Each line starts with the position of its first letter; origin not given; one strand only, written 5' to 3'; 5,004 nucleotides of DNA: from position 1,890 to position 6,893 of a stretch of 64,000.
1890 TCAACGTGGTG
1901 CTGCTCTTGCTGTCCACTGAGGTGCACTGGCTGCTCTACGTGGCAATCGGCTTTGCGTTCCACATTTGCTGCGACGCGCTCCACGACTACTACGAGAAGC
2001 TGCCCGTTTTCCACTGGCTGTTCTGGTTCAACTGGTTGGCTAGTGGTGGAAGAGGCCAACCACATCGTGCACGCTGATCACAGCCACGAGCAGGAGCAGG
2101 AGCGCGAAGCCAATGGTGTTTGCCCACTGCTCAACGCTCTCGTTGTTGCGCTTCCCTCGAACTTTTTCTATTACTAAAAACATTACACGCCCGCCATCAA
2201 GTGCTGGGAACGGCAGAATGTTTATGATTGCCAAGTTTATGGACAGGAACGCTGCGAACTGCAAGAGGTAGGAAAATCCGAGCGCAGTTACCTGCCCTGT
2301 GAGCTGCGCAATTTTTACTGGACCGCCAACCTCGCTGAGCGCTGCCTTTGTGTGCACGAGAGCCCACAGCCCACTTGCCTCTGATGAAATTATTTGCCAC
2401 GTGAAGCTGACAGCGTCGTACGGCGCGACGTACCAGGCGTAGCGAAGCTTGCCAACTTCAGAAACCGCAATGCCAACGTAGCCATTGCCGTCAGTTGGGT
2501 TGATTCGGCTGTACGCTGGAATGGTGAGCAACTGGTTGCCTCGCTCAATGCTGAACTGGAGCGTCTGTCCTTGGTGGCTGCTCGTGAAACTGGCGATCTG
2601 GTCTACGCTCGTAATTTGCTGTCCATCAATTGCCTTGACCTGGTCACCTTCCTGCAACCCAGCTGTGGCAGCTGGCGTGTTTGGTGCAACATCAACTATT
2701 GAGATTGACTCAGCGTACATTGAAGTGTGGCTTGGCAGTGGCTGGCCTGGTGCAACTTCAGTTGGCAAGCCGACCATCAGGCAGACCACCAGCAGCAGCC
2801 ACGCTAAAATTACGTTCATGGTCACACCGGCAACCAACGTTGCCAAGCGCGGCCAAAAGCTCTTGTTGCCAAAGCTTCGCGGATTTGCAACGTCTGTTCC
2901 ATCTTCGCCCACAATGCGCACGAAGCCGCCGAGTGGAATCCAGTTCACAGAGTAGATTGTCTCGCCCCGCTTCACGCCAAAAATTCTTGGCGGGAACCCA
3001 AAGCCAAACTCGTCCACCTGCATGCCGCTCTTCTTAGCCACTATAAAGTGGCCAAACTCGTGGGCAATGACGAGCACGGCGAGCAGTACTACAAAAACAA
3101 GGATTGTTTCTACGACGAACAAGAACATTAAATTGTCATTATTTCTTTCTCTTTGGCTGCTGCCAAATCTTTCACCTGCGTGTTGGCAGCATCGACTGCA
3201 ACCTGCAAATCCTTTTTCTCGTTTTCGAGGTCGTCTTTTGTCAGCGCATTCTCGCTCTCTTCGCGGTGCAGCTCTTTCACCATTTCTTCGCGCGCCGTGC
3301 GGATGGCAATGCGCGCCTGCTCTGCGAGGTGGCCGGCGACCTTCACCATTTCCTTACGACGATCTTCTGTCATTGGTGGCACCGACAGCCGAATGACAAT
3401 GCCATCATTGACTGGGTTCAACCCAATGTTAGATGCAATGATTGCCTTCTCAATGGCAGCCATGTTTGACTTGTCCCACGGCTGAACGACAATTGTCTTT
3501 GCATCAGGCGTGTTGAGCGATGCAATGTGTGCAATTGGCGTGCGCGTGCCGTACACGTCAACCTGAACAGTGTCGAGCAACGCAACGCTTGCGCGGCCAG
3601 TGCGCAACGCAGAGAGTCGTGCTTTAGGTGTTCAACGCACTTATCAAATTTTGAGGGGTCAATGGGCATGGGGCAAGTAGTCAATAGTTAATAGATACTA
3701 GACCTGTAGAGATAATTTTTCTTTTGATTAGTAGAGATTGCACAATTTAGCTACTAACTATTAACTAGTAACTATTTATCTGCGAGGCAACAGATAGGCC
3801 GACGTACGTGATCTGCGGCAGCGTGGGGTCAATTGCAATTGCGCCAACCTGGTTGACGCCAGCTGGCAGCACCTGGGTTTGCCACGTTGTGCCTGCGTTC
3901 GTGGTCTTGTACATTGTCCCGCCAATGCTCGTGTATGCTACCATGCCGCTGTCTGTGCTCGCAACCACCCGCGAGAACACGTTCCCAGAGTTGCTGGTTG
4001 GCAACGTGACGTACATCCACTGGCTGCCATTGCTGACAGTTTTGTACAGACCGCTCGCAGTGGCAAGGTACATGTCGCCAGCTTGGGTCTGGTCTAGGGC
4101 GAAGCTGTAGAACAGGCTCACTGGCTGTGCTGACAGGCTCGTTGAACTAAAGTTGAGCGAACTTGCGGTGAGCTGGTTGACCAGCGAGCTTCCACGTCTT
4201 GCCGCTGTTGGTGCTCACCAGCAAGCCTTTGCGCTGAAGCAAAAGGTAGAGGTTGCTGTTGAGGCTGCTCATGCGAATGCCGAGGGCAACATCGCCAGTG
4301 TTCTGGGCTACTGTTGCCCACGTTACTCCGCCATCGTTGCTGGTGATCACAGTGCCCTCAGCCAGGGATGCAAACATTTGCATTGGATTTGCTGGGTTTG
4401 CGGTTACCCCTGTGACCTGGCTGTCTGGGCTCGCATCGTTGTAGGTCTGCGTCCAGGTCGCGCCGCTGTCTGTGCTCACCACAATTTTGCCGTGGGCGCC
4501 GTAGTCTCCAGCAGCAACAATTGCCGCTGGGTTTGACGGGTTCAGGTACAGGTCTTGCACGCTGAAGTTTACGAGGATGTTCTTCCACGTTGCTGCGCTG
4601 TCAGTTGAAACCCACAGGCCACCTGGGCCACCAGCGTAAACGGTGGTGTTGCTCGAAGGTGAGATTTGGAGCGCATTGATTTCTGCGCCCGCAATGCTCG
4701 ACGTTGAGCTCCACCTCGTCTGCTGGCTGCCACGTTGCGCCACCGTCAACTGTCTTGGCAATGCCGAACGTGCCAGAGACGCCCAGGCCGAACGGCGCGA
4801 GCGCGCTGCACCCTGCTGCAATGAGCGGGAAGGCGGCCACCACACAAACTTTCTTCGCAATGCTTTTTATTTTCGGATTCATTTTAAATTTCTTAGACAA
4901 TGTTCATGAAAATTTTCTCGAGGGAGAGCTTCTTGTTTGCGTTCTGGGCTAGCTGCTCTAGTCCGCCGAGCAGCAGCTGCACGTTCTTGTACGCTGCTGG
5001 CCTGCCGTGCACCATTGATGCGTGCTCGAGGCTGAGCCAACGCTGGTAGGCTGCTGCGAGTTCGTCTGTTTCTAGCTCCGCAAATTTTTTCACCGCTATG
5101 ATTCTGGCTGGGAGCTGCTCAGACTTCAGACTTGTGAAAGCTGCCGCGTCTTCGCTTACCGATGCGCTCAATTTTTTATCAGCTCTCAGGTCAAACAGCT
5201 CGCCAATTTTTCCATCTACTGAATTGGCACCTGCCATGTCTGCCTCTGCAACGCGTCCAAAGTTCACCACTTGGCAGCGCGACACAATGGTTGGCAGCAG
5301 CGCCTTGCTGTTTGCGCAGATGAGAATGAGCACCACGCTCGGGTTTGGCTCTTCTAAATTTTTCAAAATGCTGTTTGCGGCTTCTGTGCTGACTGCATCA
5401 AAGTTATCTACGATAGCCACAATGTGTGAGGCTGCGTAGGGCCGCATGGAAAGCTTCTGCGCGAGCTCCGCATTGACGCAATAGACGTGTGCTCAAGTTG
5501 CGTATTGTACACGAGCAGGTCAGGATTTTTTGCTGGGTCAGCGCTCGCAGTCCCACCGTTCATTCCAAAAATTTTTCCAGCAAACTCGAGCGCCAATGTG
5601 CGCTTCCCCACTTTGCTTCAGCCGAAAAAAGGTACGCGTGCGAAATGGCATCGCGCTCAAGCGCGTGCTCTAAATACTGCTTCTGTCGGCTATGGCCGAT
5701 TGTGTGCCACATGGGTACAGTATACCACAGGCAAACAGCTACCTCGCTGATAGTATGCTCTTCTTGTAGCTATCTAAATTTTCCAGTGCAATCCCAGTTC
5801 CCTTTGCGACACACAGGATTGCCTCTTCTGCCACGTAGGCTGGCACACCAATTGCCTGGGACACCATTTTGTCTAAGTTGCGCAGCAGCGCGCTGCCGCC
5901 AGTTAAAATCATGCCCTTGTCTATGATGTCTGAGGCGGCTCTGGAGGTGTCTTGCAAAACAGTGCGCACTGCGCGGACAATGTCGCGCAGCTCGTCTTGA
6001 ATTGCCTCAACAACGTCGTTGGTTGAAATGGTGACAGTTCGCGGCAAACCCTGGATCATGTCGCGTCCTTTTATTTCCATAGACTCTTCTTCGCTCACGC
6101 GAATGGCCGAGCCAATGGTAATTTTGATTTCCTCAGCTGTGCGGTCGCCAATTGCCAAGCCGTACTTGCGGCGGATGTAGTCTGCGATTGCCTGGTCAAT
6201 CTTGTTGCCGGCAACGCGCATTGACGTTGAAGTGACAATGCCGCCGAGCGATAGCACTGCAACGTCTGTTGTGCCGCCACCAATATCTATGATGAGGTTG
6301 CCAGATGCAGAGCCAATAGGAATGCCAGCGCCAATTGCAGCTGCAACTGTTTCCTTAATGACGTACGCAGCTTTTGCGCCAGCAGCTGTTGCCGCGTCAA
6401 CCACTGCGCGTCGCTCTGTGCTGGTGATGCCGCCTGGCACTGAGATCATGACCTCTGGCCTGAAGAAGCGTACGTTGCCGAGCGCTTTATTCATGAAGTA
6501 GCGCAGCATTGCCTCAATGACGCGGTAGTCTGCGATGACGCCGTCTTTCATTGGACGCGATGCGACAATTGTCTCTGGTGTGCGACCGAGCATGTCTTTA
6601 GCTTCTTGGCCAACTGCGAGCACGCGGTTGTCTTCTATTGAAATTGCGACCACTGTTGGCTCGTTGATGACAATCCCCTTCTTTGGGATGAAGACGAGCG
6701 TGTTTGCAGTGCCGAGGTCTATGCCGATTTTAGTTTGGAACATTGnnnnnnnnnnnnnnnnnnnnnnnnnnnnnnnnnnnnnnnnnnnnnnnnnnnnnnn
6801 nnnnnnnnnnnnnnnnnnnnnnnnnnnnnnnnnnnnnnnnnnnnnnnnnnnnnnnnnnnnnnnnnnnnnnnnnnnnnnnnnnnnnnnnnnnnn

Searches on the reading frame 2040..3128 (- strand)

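Call 22: search_protein_families(library=ncbifam, max_evalue=0.001, proteins=[window:2040-3128:-])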
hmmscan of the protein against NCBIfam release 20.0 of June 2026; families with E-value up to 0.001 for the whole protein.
window:2040-3128:- (362 aa): 12 families
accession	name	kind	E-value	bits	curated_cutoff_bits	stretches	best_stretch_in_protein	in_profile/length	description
TIGR00054.1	TIGR00054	equivalog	8.9e-78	262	147.55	2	143-360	205-420/421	RIP metalloprotease RseP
NF008046.0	PRK10779.1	equivalog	1.9e-54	185.4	477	2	144-354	226-445/450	sigma E protease regulator RseP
NF041521.1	HhoA_HhoB_HtrA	equivalog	1.1e-09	38.1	450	1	140-203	263-327/335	HhoA/HhoB/HtrA family serine endopeptidase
NF041199.1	trx7_PDZ_seleno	equivalog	5.2e-07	28.9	300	1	143-201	206-266/390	Trx7/PDZ domain-containing (seleno)protein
TIGR02037.1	degP_htrA_DO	subfamily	9.8e-07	28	416.2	1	143-203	262-323/434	Do family serine endopeptidase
NF040960.1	MamE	equivalog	1.5e-06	27.1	800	1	142-201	469-529/659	magnetosome formation protease MamE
TIGR02860.1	spore_IV_B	equivalog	1.6e-06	27.3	305.25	1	150-202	123-175/402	SpoIVB peptidase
NF045589.1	Cterm_S41_CtpB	exception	7e-06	24.9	633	1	139-199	129-191/416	carboxyl-terminal processing protease CtpB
TIGR00225.1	prc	subfamily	9.6e-06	24.9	218.6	1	137-199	59-123/335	C-terminal processing peptidase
TIGR02038.1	protease_degS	equivalog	1.1e-05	24.8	422.95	1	140-204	278-343/351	outer membrane-stress sensor serine endopeptidase DegS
NF041515.1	GspC_delta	equivalog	4.3e-05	23.4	150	1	143-203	245-306/311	type II secretion system protein GspC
NF047968.1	SerProtHtrA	equivalog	0.00035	20.1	470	1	140-200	289-350/357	serine protease HtrA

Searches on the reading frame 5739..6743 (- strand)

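Call 22: search_protein_families(library=ncbifam, max_evalue=0.001, proteins=[window:5739-6743:-])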
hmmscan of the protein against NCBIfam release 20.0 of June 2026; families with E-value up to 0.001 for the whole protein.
window:5739-6743:- (334 aa): 19 families
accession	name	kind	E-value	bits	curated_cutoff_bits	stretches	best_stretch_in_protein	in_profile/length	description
NF010539.0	PRK13927.1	subfamily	9.4e-133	442.3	293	1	1-330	4-336/339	rod shape-determining protein MreB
TIGR00904.1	mreB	subfamily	4.5e-132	440.2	365.75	1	2-327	1-333/334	MreB/Mrl family cell shape determining protein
NF010540.1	PRK13929.1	exception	6.8e-110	367.3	515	1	1-328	1-332/334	rod-share determining protein MreBH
NF003520.0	PRK05183.1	subfamily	2e-17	62.8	620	1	74-323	129-382/621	Fe-S protein assembly chaperone HscA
TIGR01174.1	ftsA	equivalog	5e-17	62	175.85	1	112-305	161-345/371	cell division protein FtsA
TIGR01991.1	HscA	equivalog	1e-16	60.6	708.55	1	80-299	115-338/600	Fe-S protein assembly chaperone HscA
NF040964.1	MamK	subfamily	7.2e-16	58.1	400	1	5-298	2-293/335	MamK family actin-like protein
NF053558.1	BeeR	equivalog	5.8e-15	55.1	530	1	59-298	65-308/349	BeeR family actin-like protein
NF011660.0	PRK15080.1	equivalog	2.2e-13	50.1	182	1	62-192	61-186/277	ethanolamine utilization protein EutJ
NF002399.0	PRK01433.1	equivalog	2.8e-13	49.4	743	1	81-327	127-361/595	Fe-S protein assembly chaperone HscA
TIGR02350.1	prok_dnaK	equivalog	4e-12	45.3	822.55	1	97-317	132-367/596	molecular chaperone DnaK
NF001413.0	PRK00290.1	equivalog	1.7e-11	43.2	648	1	97-315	135-366/625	molecular chaperone DnaK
NF009946.0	PRK13410.1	equivalog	4.7e-11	41.6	1019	1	97-296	137-350/669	molecular chaperone DnaK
TIGR02529.1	EutJ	subfamily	8.7e-11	41.7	152.1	1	61-195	27-156/239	ethanolamine utilization protein EutJ family protein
NF009947.0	PRK13411.1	equivalog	2e-09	36.1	1002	1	97-194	135-238/662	molecular chaperone DnaK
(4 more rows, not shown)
